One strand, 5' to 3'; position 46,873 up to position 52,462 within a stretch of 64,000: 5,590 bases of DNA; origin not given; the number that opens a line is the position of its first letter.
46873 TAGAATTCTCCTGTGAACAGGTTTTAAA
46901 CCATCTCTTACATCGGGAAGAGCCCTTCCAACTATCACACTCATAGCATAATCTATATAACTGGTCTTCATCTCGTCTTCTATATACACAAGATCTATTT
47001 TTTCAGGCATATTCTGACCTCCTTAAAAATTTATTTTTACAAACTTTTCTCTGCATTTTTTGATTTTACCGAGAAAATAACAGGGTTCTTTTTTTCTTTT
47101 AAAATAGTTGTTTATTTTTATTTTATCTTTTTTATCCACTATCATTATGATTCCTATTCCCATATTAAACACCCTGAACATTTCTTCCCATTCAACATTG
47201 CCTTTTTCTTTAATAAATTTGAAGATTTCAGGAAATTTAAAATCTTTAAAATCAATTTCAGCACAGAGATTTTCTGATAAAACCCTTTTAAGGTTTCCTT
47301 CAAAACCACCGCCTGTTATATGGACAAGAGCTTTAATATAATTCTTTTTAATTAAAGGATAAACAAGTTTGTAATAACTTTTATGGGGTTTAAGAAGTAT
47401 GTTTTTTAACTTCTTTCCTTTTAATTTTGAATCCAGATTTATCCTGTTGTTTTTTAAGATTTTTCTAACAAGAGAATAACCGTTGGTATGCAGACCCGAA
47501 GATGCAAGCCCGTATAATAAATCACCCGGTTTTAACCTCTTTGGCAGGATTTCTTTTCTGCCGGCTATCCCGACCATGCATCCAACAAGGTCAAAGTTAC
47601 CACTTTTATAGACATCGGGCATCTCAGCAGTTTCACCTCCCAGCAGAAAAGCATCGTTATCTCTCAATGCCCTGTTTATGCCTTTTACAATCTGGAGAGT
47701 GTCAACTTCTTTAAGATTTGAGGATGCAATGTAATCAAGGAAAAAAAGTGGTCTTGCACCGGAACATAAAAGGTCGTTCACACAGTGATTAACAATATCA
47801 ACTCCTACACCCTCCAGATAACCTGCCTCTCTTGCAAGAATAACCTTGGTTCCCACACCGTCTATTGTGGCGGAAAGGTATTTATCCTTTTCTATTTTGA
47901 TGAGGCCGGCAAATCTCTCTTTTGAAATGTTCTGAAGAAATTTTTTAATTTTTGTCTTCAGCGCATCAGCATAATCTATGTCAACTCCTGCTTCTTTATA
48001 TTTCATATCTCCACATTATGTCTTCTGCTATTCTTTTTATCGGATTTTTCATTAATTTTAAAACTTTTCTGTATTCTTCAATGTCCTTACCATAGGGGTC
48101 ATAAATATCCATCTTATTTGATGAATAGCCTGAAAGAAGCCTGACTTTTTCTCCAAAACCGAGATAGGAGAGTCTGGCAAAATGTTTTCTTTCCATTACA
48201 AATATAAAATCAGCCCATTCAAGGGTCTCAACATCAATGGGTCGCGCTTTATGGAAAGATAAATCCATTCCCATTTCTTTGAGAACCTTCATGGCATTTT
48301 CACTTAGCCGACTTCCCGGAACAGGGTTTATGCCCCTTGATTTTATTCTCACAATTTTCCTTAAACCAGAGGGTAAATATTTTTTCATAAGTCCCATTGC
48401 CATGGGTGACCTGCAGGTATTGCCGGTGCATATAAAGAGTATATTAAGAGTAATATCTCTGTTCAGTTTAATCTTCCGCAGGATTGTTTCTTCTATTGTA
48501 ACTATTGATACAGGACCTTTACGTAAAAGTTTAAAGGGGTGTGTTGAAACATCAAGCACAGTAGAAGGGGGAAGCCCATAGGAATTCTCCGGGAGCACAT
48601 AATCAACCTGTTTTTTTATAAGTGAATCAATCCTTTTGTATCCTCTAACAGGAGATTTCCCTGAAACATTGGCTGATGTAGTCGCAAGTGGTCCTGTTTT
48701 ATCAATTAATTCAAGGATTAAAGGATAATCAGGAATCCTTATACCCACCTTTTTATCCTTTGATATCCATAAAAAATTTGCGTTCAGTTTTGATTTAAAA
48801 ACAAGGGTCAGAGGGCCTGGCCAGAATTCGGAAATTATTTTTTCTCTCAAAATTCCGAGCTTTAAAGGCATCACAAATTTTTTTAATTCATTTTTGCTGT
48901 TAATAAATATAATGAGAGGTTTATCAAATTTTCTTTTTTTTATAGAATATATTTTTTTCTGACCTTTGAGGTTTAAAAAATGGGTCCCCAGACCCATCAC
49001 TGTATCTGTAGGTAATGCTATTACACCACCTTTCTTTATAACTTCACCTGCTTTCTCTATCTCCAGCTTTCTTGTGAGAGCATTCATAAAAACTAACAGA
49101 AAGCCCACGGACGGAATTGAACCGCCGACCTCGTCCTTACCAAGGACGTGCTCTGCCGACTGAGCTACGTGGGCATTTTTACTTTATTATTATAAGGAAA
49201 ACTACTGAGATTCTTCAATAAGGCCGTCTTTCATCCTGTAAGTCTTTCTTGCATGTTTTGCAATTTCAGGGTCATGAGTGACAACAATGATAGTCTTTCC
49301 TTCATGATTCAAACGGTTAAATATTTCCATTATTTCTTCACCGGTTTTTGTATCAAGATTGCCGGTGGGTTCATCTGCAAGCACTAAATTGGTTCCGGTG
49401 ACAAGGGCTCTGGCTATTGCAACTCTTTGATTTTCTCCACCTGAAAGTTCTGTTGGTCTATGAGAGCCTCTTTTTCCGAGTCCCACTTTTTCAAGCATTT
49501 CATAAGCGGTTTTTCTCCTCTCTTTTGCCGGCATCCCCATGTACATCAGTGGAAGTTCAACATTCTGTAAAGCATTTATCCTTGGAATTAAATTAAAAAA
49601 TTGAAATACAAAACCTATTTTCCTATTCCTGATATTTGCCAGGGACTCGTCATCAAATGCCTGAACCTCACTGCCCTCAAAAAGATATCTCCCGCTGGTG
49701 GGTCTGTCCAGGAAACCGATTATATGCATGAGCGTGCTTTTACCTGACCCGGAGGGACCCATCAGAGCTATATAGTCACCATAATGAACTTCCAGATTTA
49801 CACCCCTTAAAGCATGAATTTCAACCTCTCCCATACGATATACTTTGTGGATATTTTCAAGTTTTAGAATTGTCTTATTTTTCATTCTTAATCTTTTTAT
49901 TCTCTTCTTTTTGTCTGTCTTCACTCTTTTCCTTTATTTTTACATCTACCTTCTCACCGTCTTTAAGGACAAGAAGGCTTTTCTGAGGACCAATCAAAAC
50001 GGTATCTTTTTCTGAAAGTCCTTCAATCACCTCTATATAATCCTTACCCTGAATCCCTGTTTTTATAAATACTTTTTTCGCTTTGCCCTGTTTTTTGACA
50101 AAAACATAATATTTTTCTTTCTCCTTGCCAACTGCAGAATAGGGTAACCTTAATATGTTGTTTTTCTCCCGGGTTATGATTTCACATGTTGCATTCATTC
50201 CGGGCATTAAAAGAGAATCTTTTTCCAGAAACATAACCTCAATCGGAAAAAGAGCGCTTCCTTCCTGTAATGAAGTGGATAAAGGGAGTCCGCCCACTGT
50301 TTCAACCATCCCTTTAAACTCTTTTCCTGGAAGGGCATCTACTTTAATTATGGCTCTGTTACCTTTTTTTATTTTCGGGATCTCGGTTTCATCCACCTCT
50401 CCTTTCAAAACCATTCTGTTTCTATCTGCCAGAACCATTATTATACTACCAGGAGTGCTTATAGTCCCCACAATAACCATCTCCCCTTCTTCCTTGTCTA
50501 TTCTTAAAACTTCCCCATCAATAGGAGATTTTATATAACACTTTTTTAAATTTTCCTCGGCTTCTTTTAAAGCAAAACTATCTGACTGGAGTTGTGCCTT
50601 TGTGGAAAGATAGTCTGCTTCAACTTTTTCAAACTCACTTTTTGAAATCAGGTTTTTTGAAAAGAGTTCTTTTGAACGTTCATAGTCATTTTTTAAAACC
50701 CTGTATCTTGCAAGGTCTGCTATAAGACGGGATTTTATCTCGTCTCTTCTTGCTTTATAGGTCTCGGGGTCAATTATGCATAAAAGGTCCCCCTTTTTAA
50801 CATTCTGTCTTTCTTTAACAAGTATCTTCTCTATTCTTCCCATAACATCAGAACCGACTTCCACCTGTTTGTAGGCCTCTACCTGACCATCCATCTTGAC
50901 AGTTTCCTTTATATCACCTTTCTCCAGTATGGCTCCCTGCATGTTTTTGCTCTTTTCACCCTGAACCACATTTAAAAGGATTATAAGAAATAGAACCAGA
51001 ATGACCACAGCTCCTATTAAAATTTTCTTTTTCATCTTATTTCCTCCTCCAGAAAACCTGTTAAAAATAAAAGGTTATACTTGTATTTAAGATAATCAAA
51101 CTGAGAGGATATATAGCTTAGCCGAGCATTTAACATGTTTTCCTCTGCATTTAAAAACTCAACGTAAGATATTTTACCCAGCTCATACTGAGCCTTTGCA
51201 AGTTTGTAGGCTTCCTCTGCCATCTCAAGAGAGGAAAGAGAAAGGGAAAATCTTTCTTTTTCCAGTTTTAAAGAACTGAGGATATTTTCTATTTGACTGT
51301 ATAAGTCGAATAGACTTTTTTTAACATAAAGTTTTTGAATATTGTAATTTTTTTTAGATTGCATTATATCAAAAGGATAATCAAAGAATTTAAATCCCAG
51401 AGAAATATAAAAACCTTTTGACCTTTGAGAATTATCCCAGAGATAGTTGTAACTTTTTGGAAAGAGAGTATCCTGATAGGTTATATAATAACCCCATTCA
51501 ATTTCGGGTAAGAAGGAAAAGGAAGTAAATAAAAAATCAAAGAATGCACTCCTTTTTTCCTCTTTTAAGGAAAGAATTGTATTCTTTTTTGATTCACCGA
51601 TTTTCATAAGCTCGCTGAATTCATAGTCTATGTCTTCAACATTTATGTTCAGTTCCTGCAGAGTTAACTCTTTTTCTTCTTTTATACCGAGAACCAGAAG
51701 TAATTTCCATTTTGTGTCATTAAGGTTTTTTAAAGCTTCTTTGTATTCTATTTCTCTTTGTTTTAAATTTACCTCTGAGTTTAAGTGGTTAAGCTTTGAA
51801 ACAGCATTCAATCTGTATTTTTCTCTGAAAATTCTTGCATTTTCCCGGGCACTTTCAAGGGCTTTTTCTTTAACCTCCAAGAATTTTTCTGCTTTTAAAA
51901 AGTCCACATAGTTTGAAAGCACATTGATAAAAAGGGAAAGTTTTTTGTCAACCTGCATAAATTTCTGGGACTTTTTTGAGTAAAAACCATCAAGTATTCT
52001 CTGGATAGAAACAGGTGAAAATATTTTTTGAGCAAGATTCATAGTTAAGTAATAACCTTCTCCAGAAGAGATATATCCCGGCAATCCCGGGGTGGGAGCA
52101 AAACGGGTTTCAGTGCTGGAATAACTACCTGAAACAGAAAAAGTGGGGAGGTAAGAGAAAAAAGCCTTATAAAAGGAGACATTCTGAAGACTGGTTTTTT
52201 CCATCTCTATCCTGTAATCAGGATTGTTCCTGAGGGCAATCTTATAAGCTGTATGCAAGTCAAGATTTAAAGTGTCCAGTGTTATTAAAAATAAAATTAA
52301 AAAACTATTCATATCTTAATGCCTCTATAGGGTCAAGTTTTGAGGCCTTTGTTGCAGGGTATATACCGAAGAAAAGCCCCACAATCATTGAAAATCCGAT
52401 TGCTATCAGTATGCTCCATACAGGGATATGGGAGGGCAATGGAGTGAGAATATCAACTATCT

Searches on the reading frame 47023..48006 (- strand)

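Call 84: search_protein_families(library=pfam, proteins=[window:47023-48006:-], max_evalue=0.00001)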
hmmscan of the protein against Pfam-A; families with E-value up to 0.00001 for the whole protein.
window:47023-48006:- (327 aa): 2 families
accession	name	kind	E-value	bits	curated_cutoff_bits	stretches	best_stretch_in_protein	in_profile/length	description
PF02769.27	AIRS_C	-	6.8e-24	85.2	23.1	1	159-323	1-153/156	AIR synthase related protein, C-terminal domain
PF00586.29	AIRS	-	1.1e-19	71.3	24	1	33-148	4-112/112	AIR synthase related protein, N-terminal domain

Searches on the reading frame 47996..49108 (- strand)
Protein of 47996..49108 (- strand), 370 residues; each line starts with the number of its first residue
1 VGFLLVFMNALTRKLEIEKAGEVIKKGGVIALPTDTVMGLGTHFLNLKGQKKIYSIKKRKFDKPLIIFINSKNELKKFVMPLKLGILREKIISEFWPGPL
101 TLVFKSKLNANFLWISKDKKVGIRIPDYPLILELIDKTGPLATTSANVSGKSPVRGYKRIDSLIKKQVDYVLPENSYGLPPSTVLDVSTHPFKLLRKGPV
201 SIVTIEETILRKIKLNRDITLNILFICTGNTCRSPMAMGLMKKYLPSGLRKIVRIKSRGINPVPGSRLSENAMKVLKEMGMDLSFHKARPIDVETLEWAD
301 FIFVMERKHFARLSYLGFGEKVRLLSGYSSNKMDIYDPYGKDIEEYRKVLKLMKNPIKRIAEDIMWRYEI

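Call 84: search_protein_families(library=pfam, proteins=[window:47996-49108:-], max_evalue=0.00001)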
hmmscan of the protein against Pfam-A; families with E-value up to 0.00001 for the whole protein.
window:47996-49108:- (370 aa): 2 families
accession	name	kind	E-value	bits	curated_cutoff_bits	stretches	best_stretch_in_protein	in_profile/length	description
PF01300.24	Sua5_yciO_yrdC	-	2.3e-44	151.4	25.1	1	22-198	1-178/178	Telomere recombination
PF01451.26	LMWPc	-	2e-29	103.1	23.2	1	223-356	1-139/144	Low molecular weight phosphotyrosine protein phosphatase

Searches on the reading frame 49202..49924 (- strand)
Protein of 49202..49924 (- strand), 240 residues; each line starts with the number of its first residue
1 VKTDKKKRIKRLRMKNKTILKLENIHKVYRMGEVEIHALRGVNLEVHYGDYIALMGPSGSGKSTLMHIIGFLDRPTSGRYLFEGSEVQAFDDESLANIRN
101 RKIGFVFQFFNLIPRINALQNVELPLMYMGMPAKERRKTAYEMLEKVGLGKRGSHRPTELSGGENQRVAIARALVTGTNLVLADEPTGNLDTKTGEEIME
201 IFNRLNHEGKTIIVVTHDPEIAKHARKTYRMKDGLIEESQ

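Call 84: search_protein_families(library=pfam, proteins=[window:49202-49924:-], max_evalue=0.00001)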
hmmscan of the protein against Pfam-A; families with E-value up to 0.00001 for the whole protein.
window:49202-49924:- (240 aa): 3 families
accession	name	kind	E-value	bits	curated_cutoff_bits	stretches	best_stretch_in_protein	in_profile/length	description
PF00005.33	ABC_tran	-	7.5e-32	111.2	25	1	39-187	1-136/137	ABC transporter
PF13304.12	AAA_21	-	2.9e-09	37.8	27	0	53-110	3-79/304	AAA domain, putative AbiEii toxin, Type IV TA system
PF02463.25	SMC_N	-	6.7e-07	29.4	40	0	142-232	125-212/220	RecF/RecN/SMC N terminal domain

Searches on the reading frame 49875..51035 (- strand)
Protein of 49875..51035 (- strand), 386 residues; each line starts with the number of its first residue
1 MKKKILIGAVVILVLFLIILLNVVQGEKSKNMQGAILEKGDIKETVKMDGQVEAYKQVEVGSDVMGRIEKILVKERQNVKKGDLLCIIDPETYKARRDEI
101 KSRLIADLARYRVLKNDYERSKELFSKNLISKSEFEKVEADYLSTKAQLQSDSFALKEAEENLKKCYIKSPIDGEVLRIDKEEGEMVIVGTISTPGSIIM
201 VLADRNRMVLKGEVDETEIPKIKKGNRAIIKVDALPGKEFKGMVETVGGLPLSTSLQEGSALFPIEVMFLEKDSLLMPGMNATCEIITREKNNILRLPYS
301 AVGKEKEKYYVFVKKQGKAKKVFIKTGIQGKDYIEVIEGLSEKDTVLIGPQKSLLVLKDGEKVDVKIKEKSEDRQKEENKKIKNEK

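Call 84: search_protein_families(library=pfam, proteins=[window:49875-51035:-], max_evalue=0.00001)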
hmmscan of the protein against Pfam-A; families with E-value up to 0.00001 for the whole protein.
window:49875-51035:- (386 aa): 2 families
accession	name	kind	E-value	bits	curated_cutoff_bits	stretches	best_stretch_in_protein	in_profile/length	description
PF16576.10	HlyD_D23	-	4e-15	56.1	30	1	42-248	2-185/214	Barrel-sandwich domain of CusB or HlyD membrane-fusion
PF13437.12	HlyD_3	-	9.6e-12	46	22.2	1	168-279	2-106/106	HlyD family secretion protein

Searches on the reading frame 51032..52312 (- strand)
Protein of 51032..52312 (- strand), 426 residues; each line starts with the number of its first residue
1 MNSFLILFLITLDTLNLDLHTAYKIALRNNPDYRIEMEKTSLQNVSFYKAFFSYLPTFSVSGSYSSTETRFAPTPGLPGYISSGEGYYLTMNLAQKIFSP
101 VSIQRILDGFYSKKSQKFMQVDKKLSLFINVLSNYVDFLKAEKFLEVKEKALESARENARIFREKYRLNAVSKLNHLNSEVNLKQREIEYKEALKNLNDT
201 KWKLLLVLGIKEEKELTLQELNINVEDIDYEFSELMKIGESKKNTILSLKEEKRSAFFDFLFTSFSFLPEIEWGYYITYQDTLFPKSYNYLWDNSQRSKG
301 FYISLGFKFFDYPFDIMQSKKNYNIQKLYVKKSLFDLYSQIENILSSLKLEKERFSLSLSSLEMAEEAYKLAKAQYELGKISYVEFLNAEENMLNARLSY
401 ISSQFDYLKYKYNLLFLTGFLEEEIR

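Call 84: search_protein_families(library=pfam, proteins=[window:51032-52312:-], max_evalue=0.00001)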
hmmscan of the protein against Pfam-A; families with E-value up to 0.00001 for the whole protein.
window:51032-52312:- (426 aa): 1 family
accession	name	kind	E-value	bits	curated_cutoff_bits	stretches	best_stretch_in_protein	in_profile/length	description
PF02321.23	OEP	-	1e-37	130.2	22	2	19-209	1-187/187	Outer membrane efflux protein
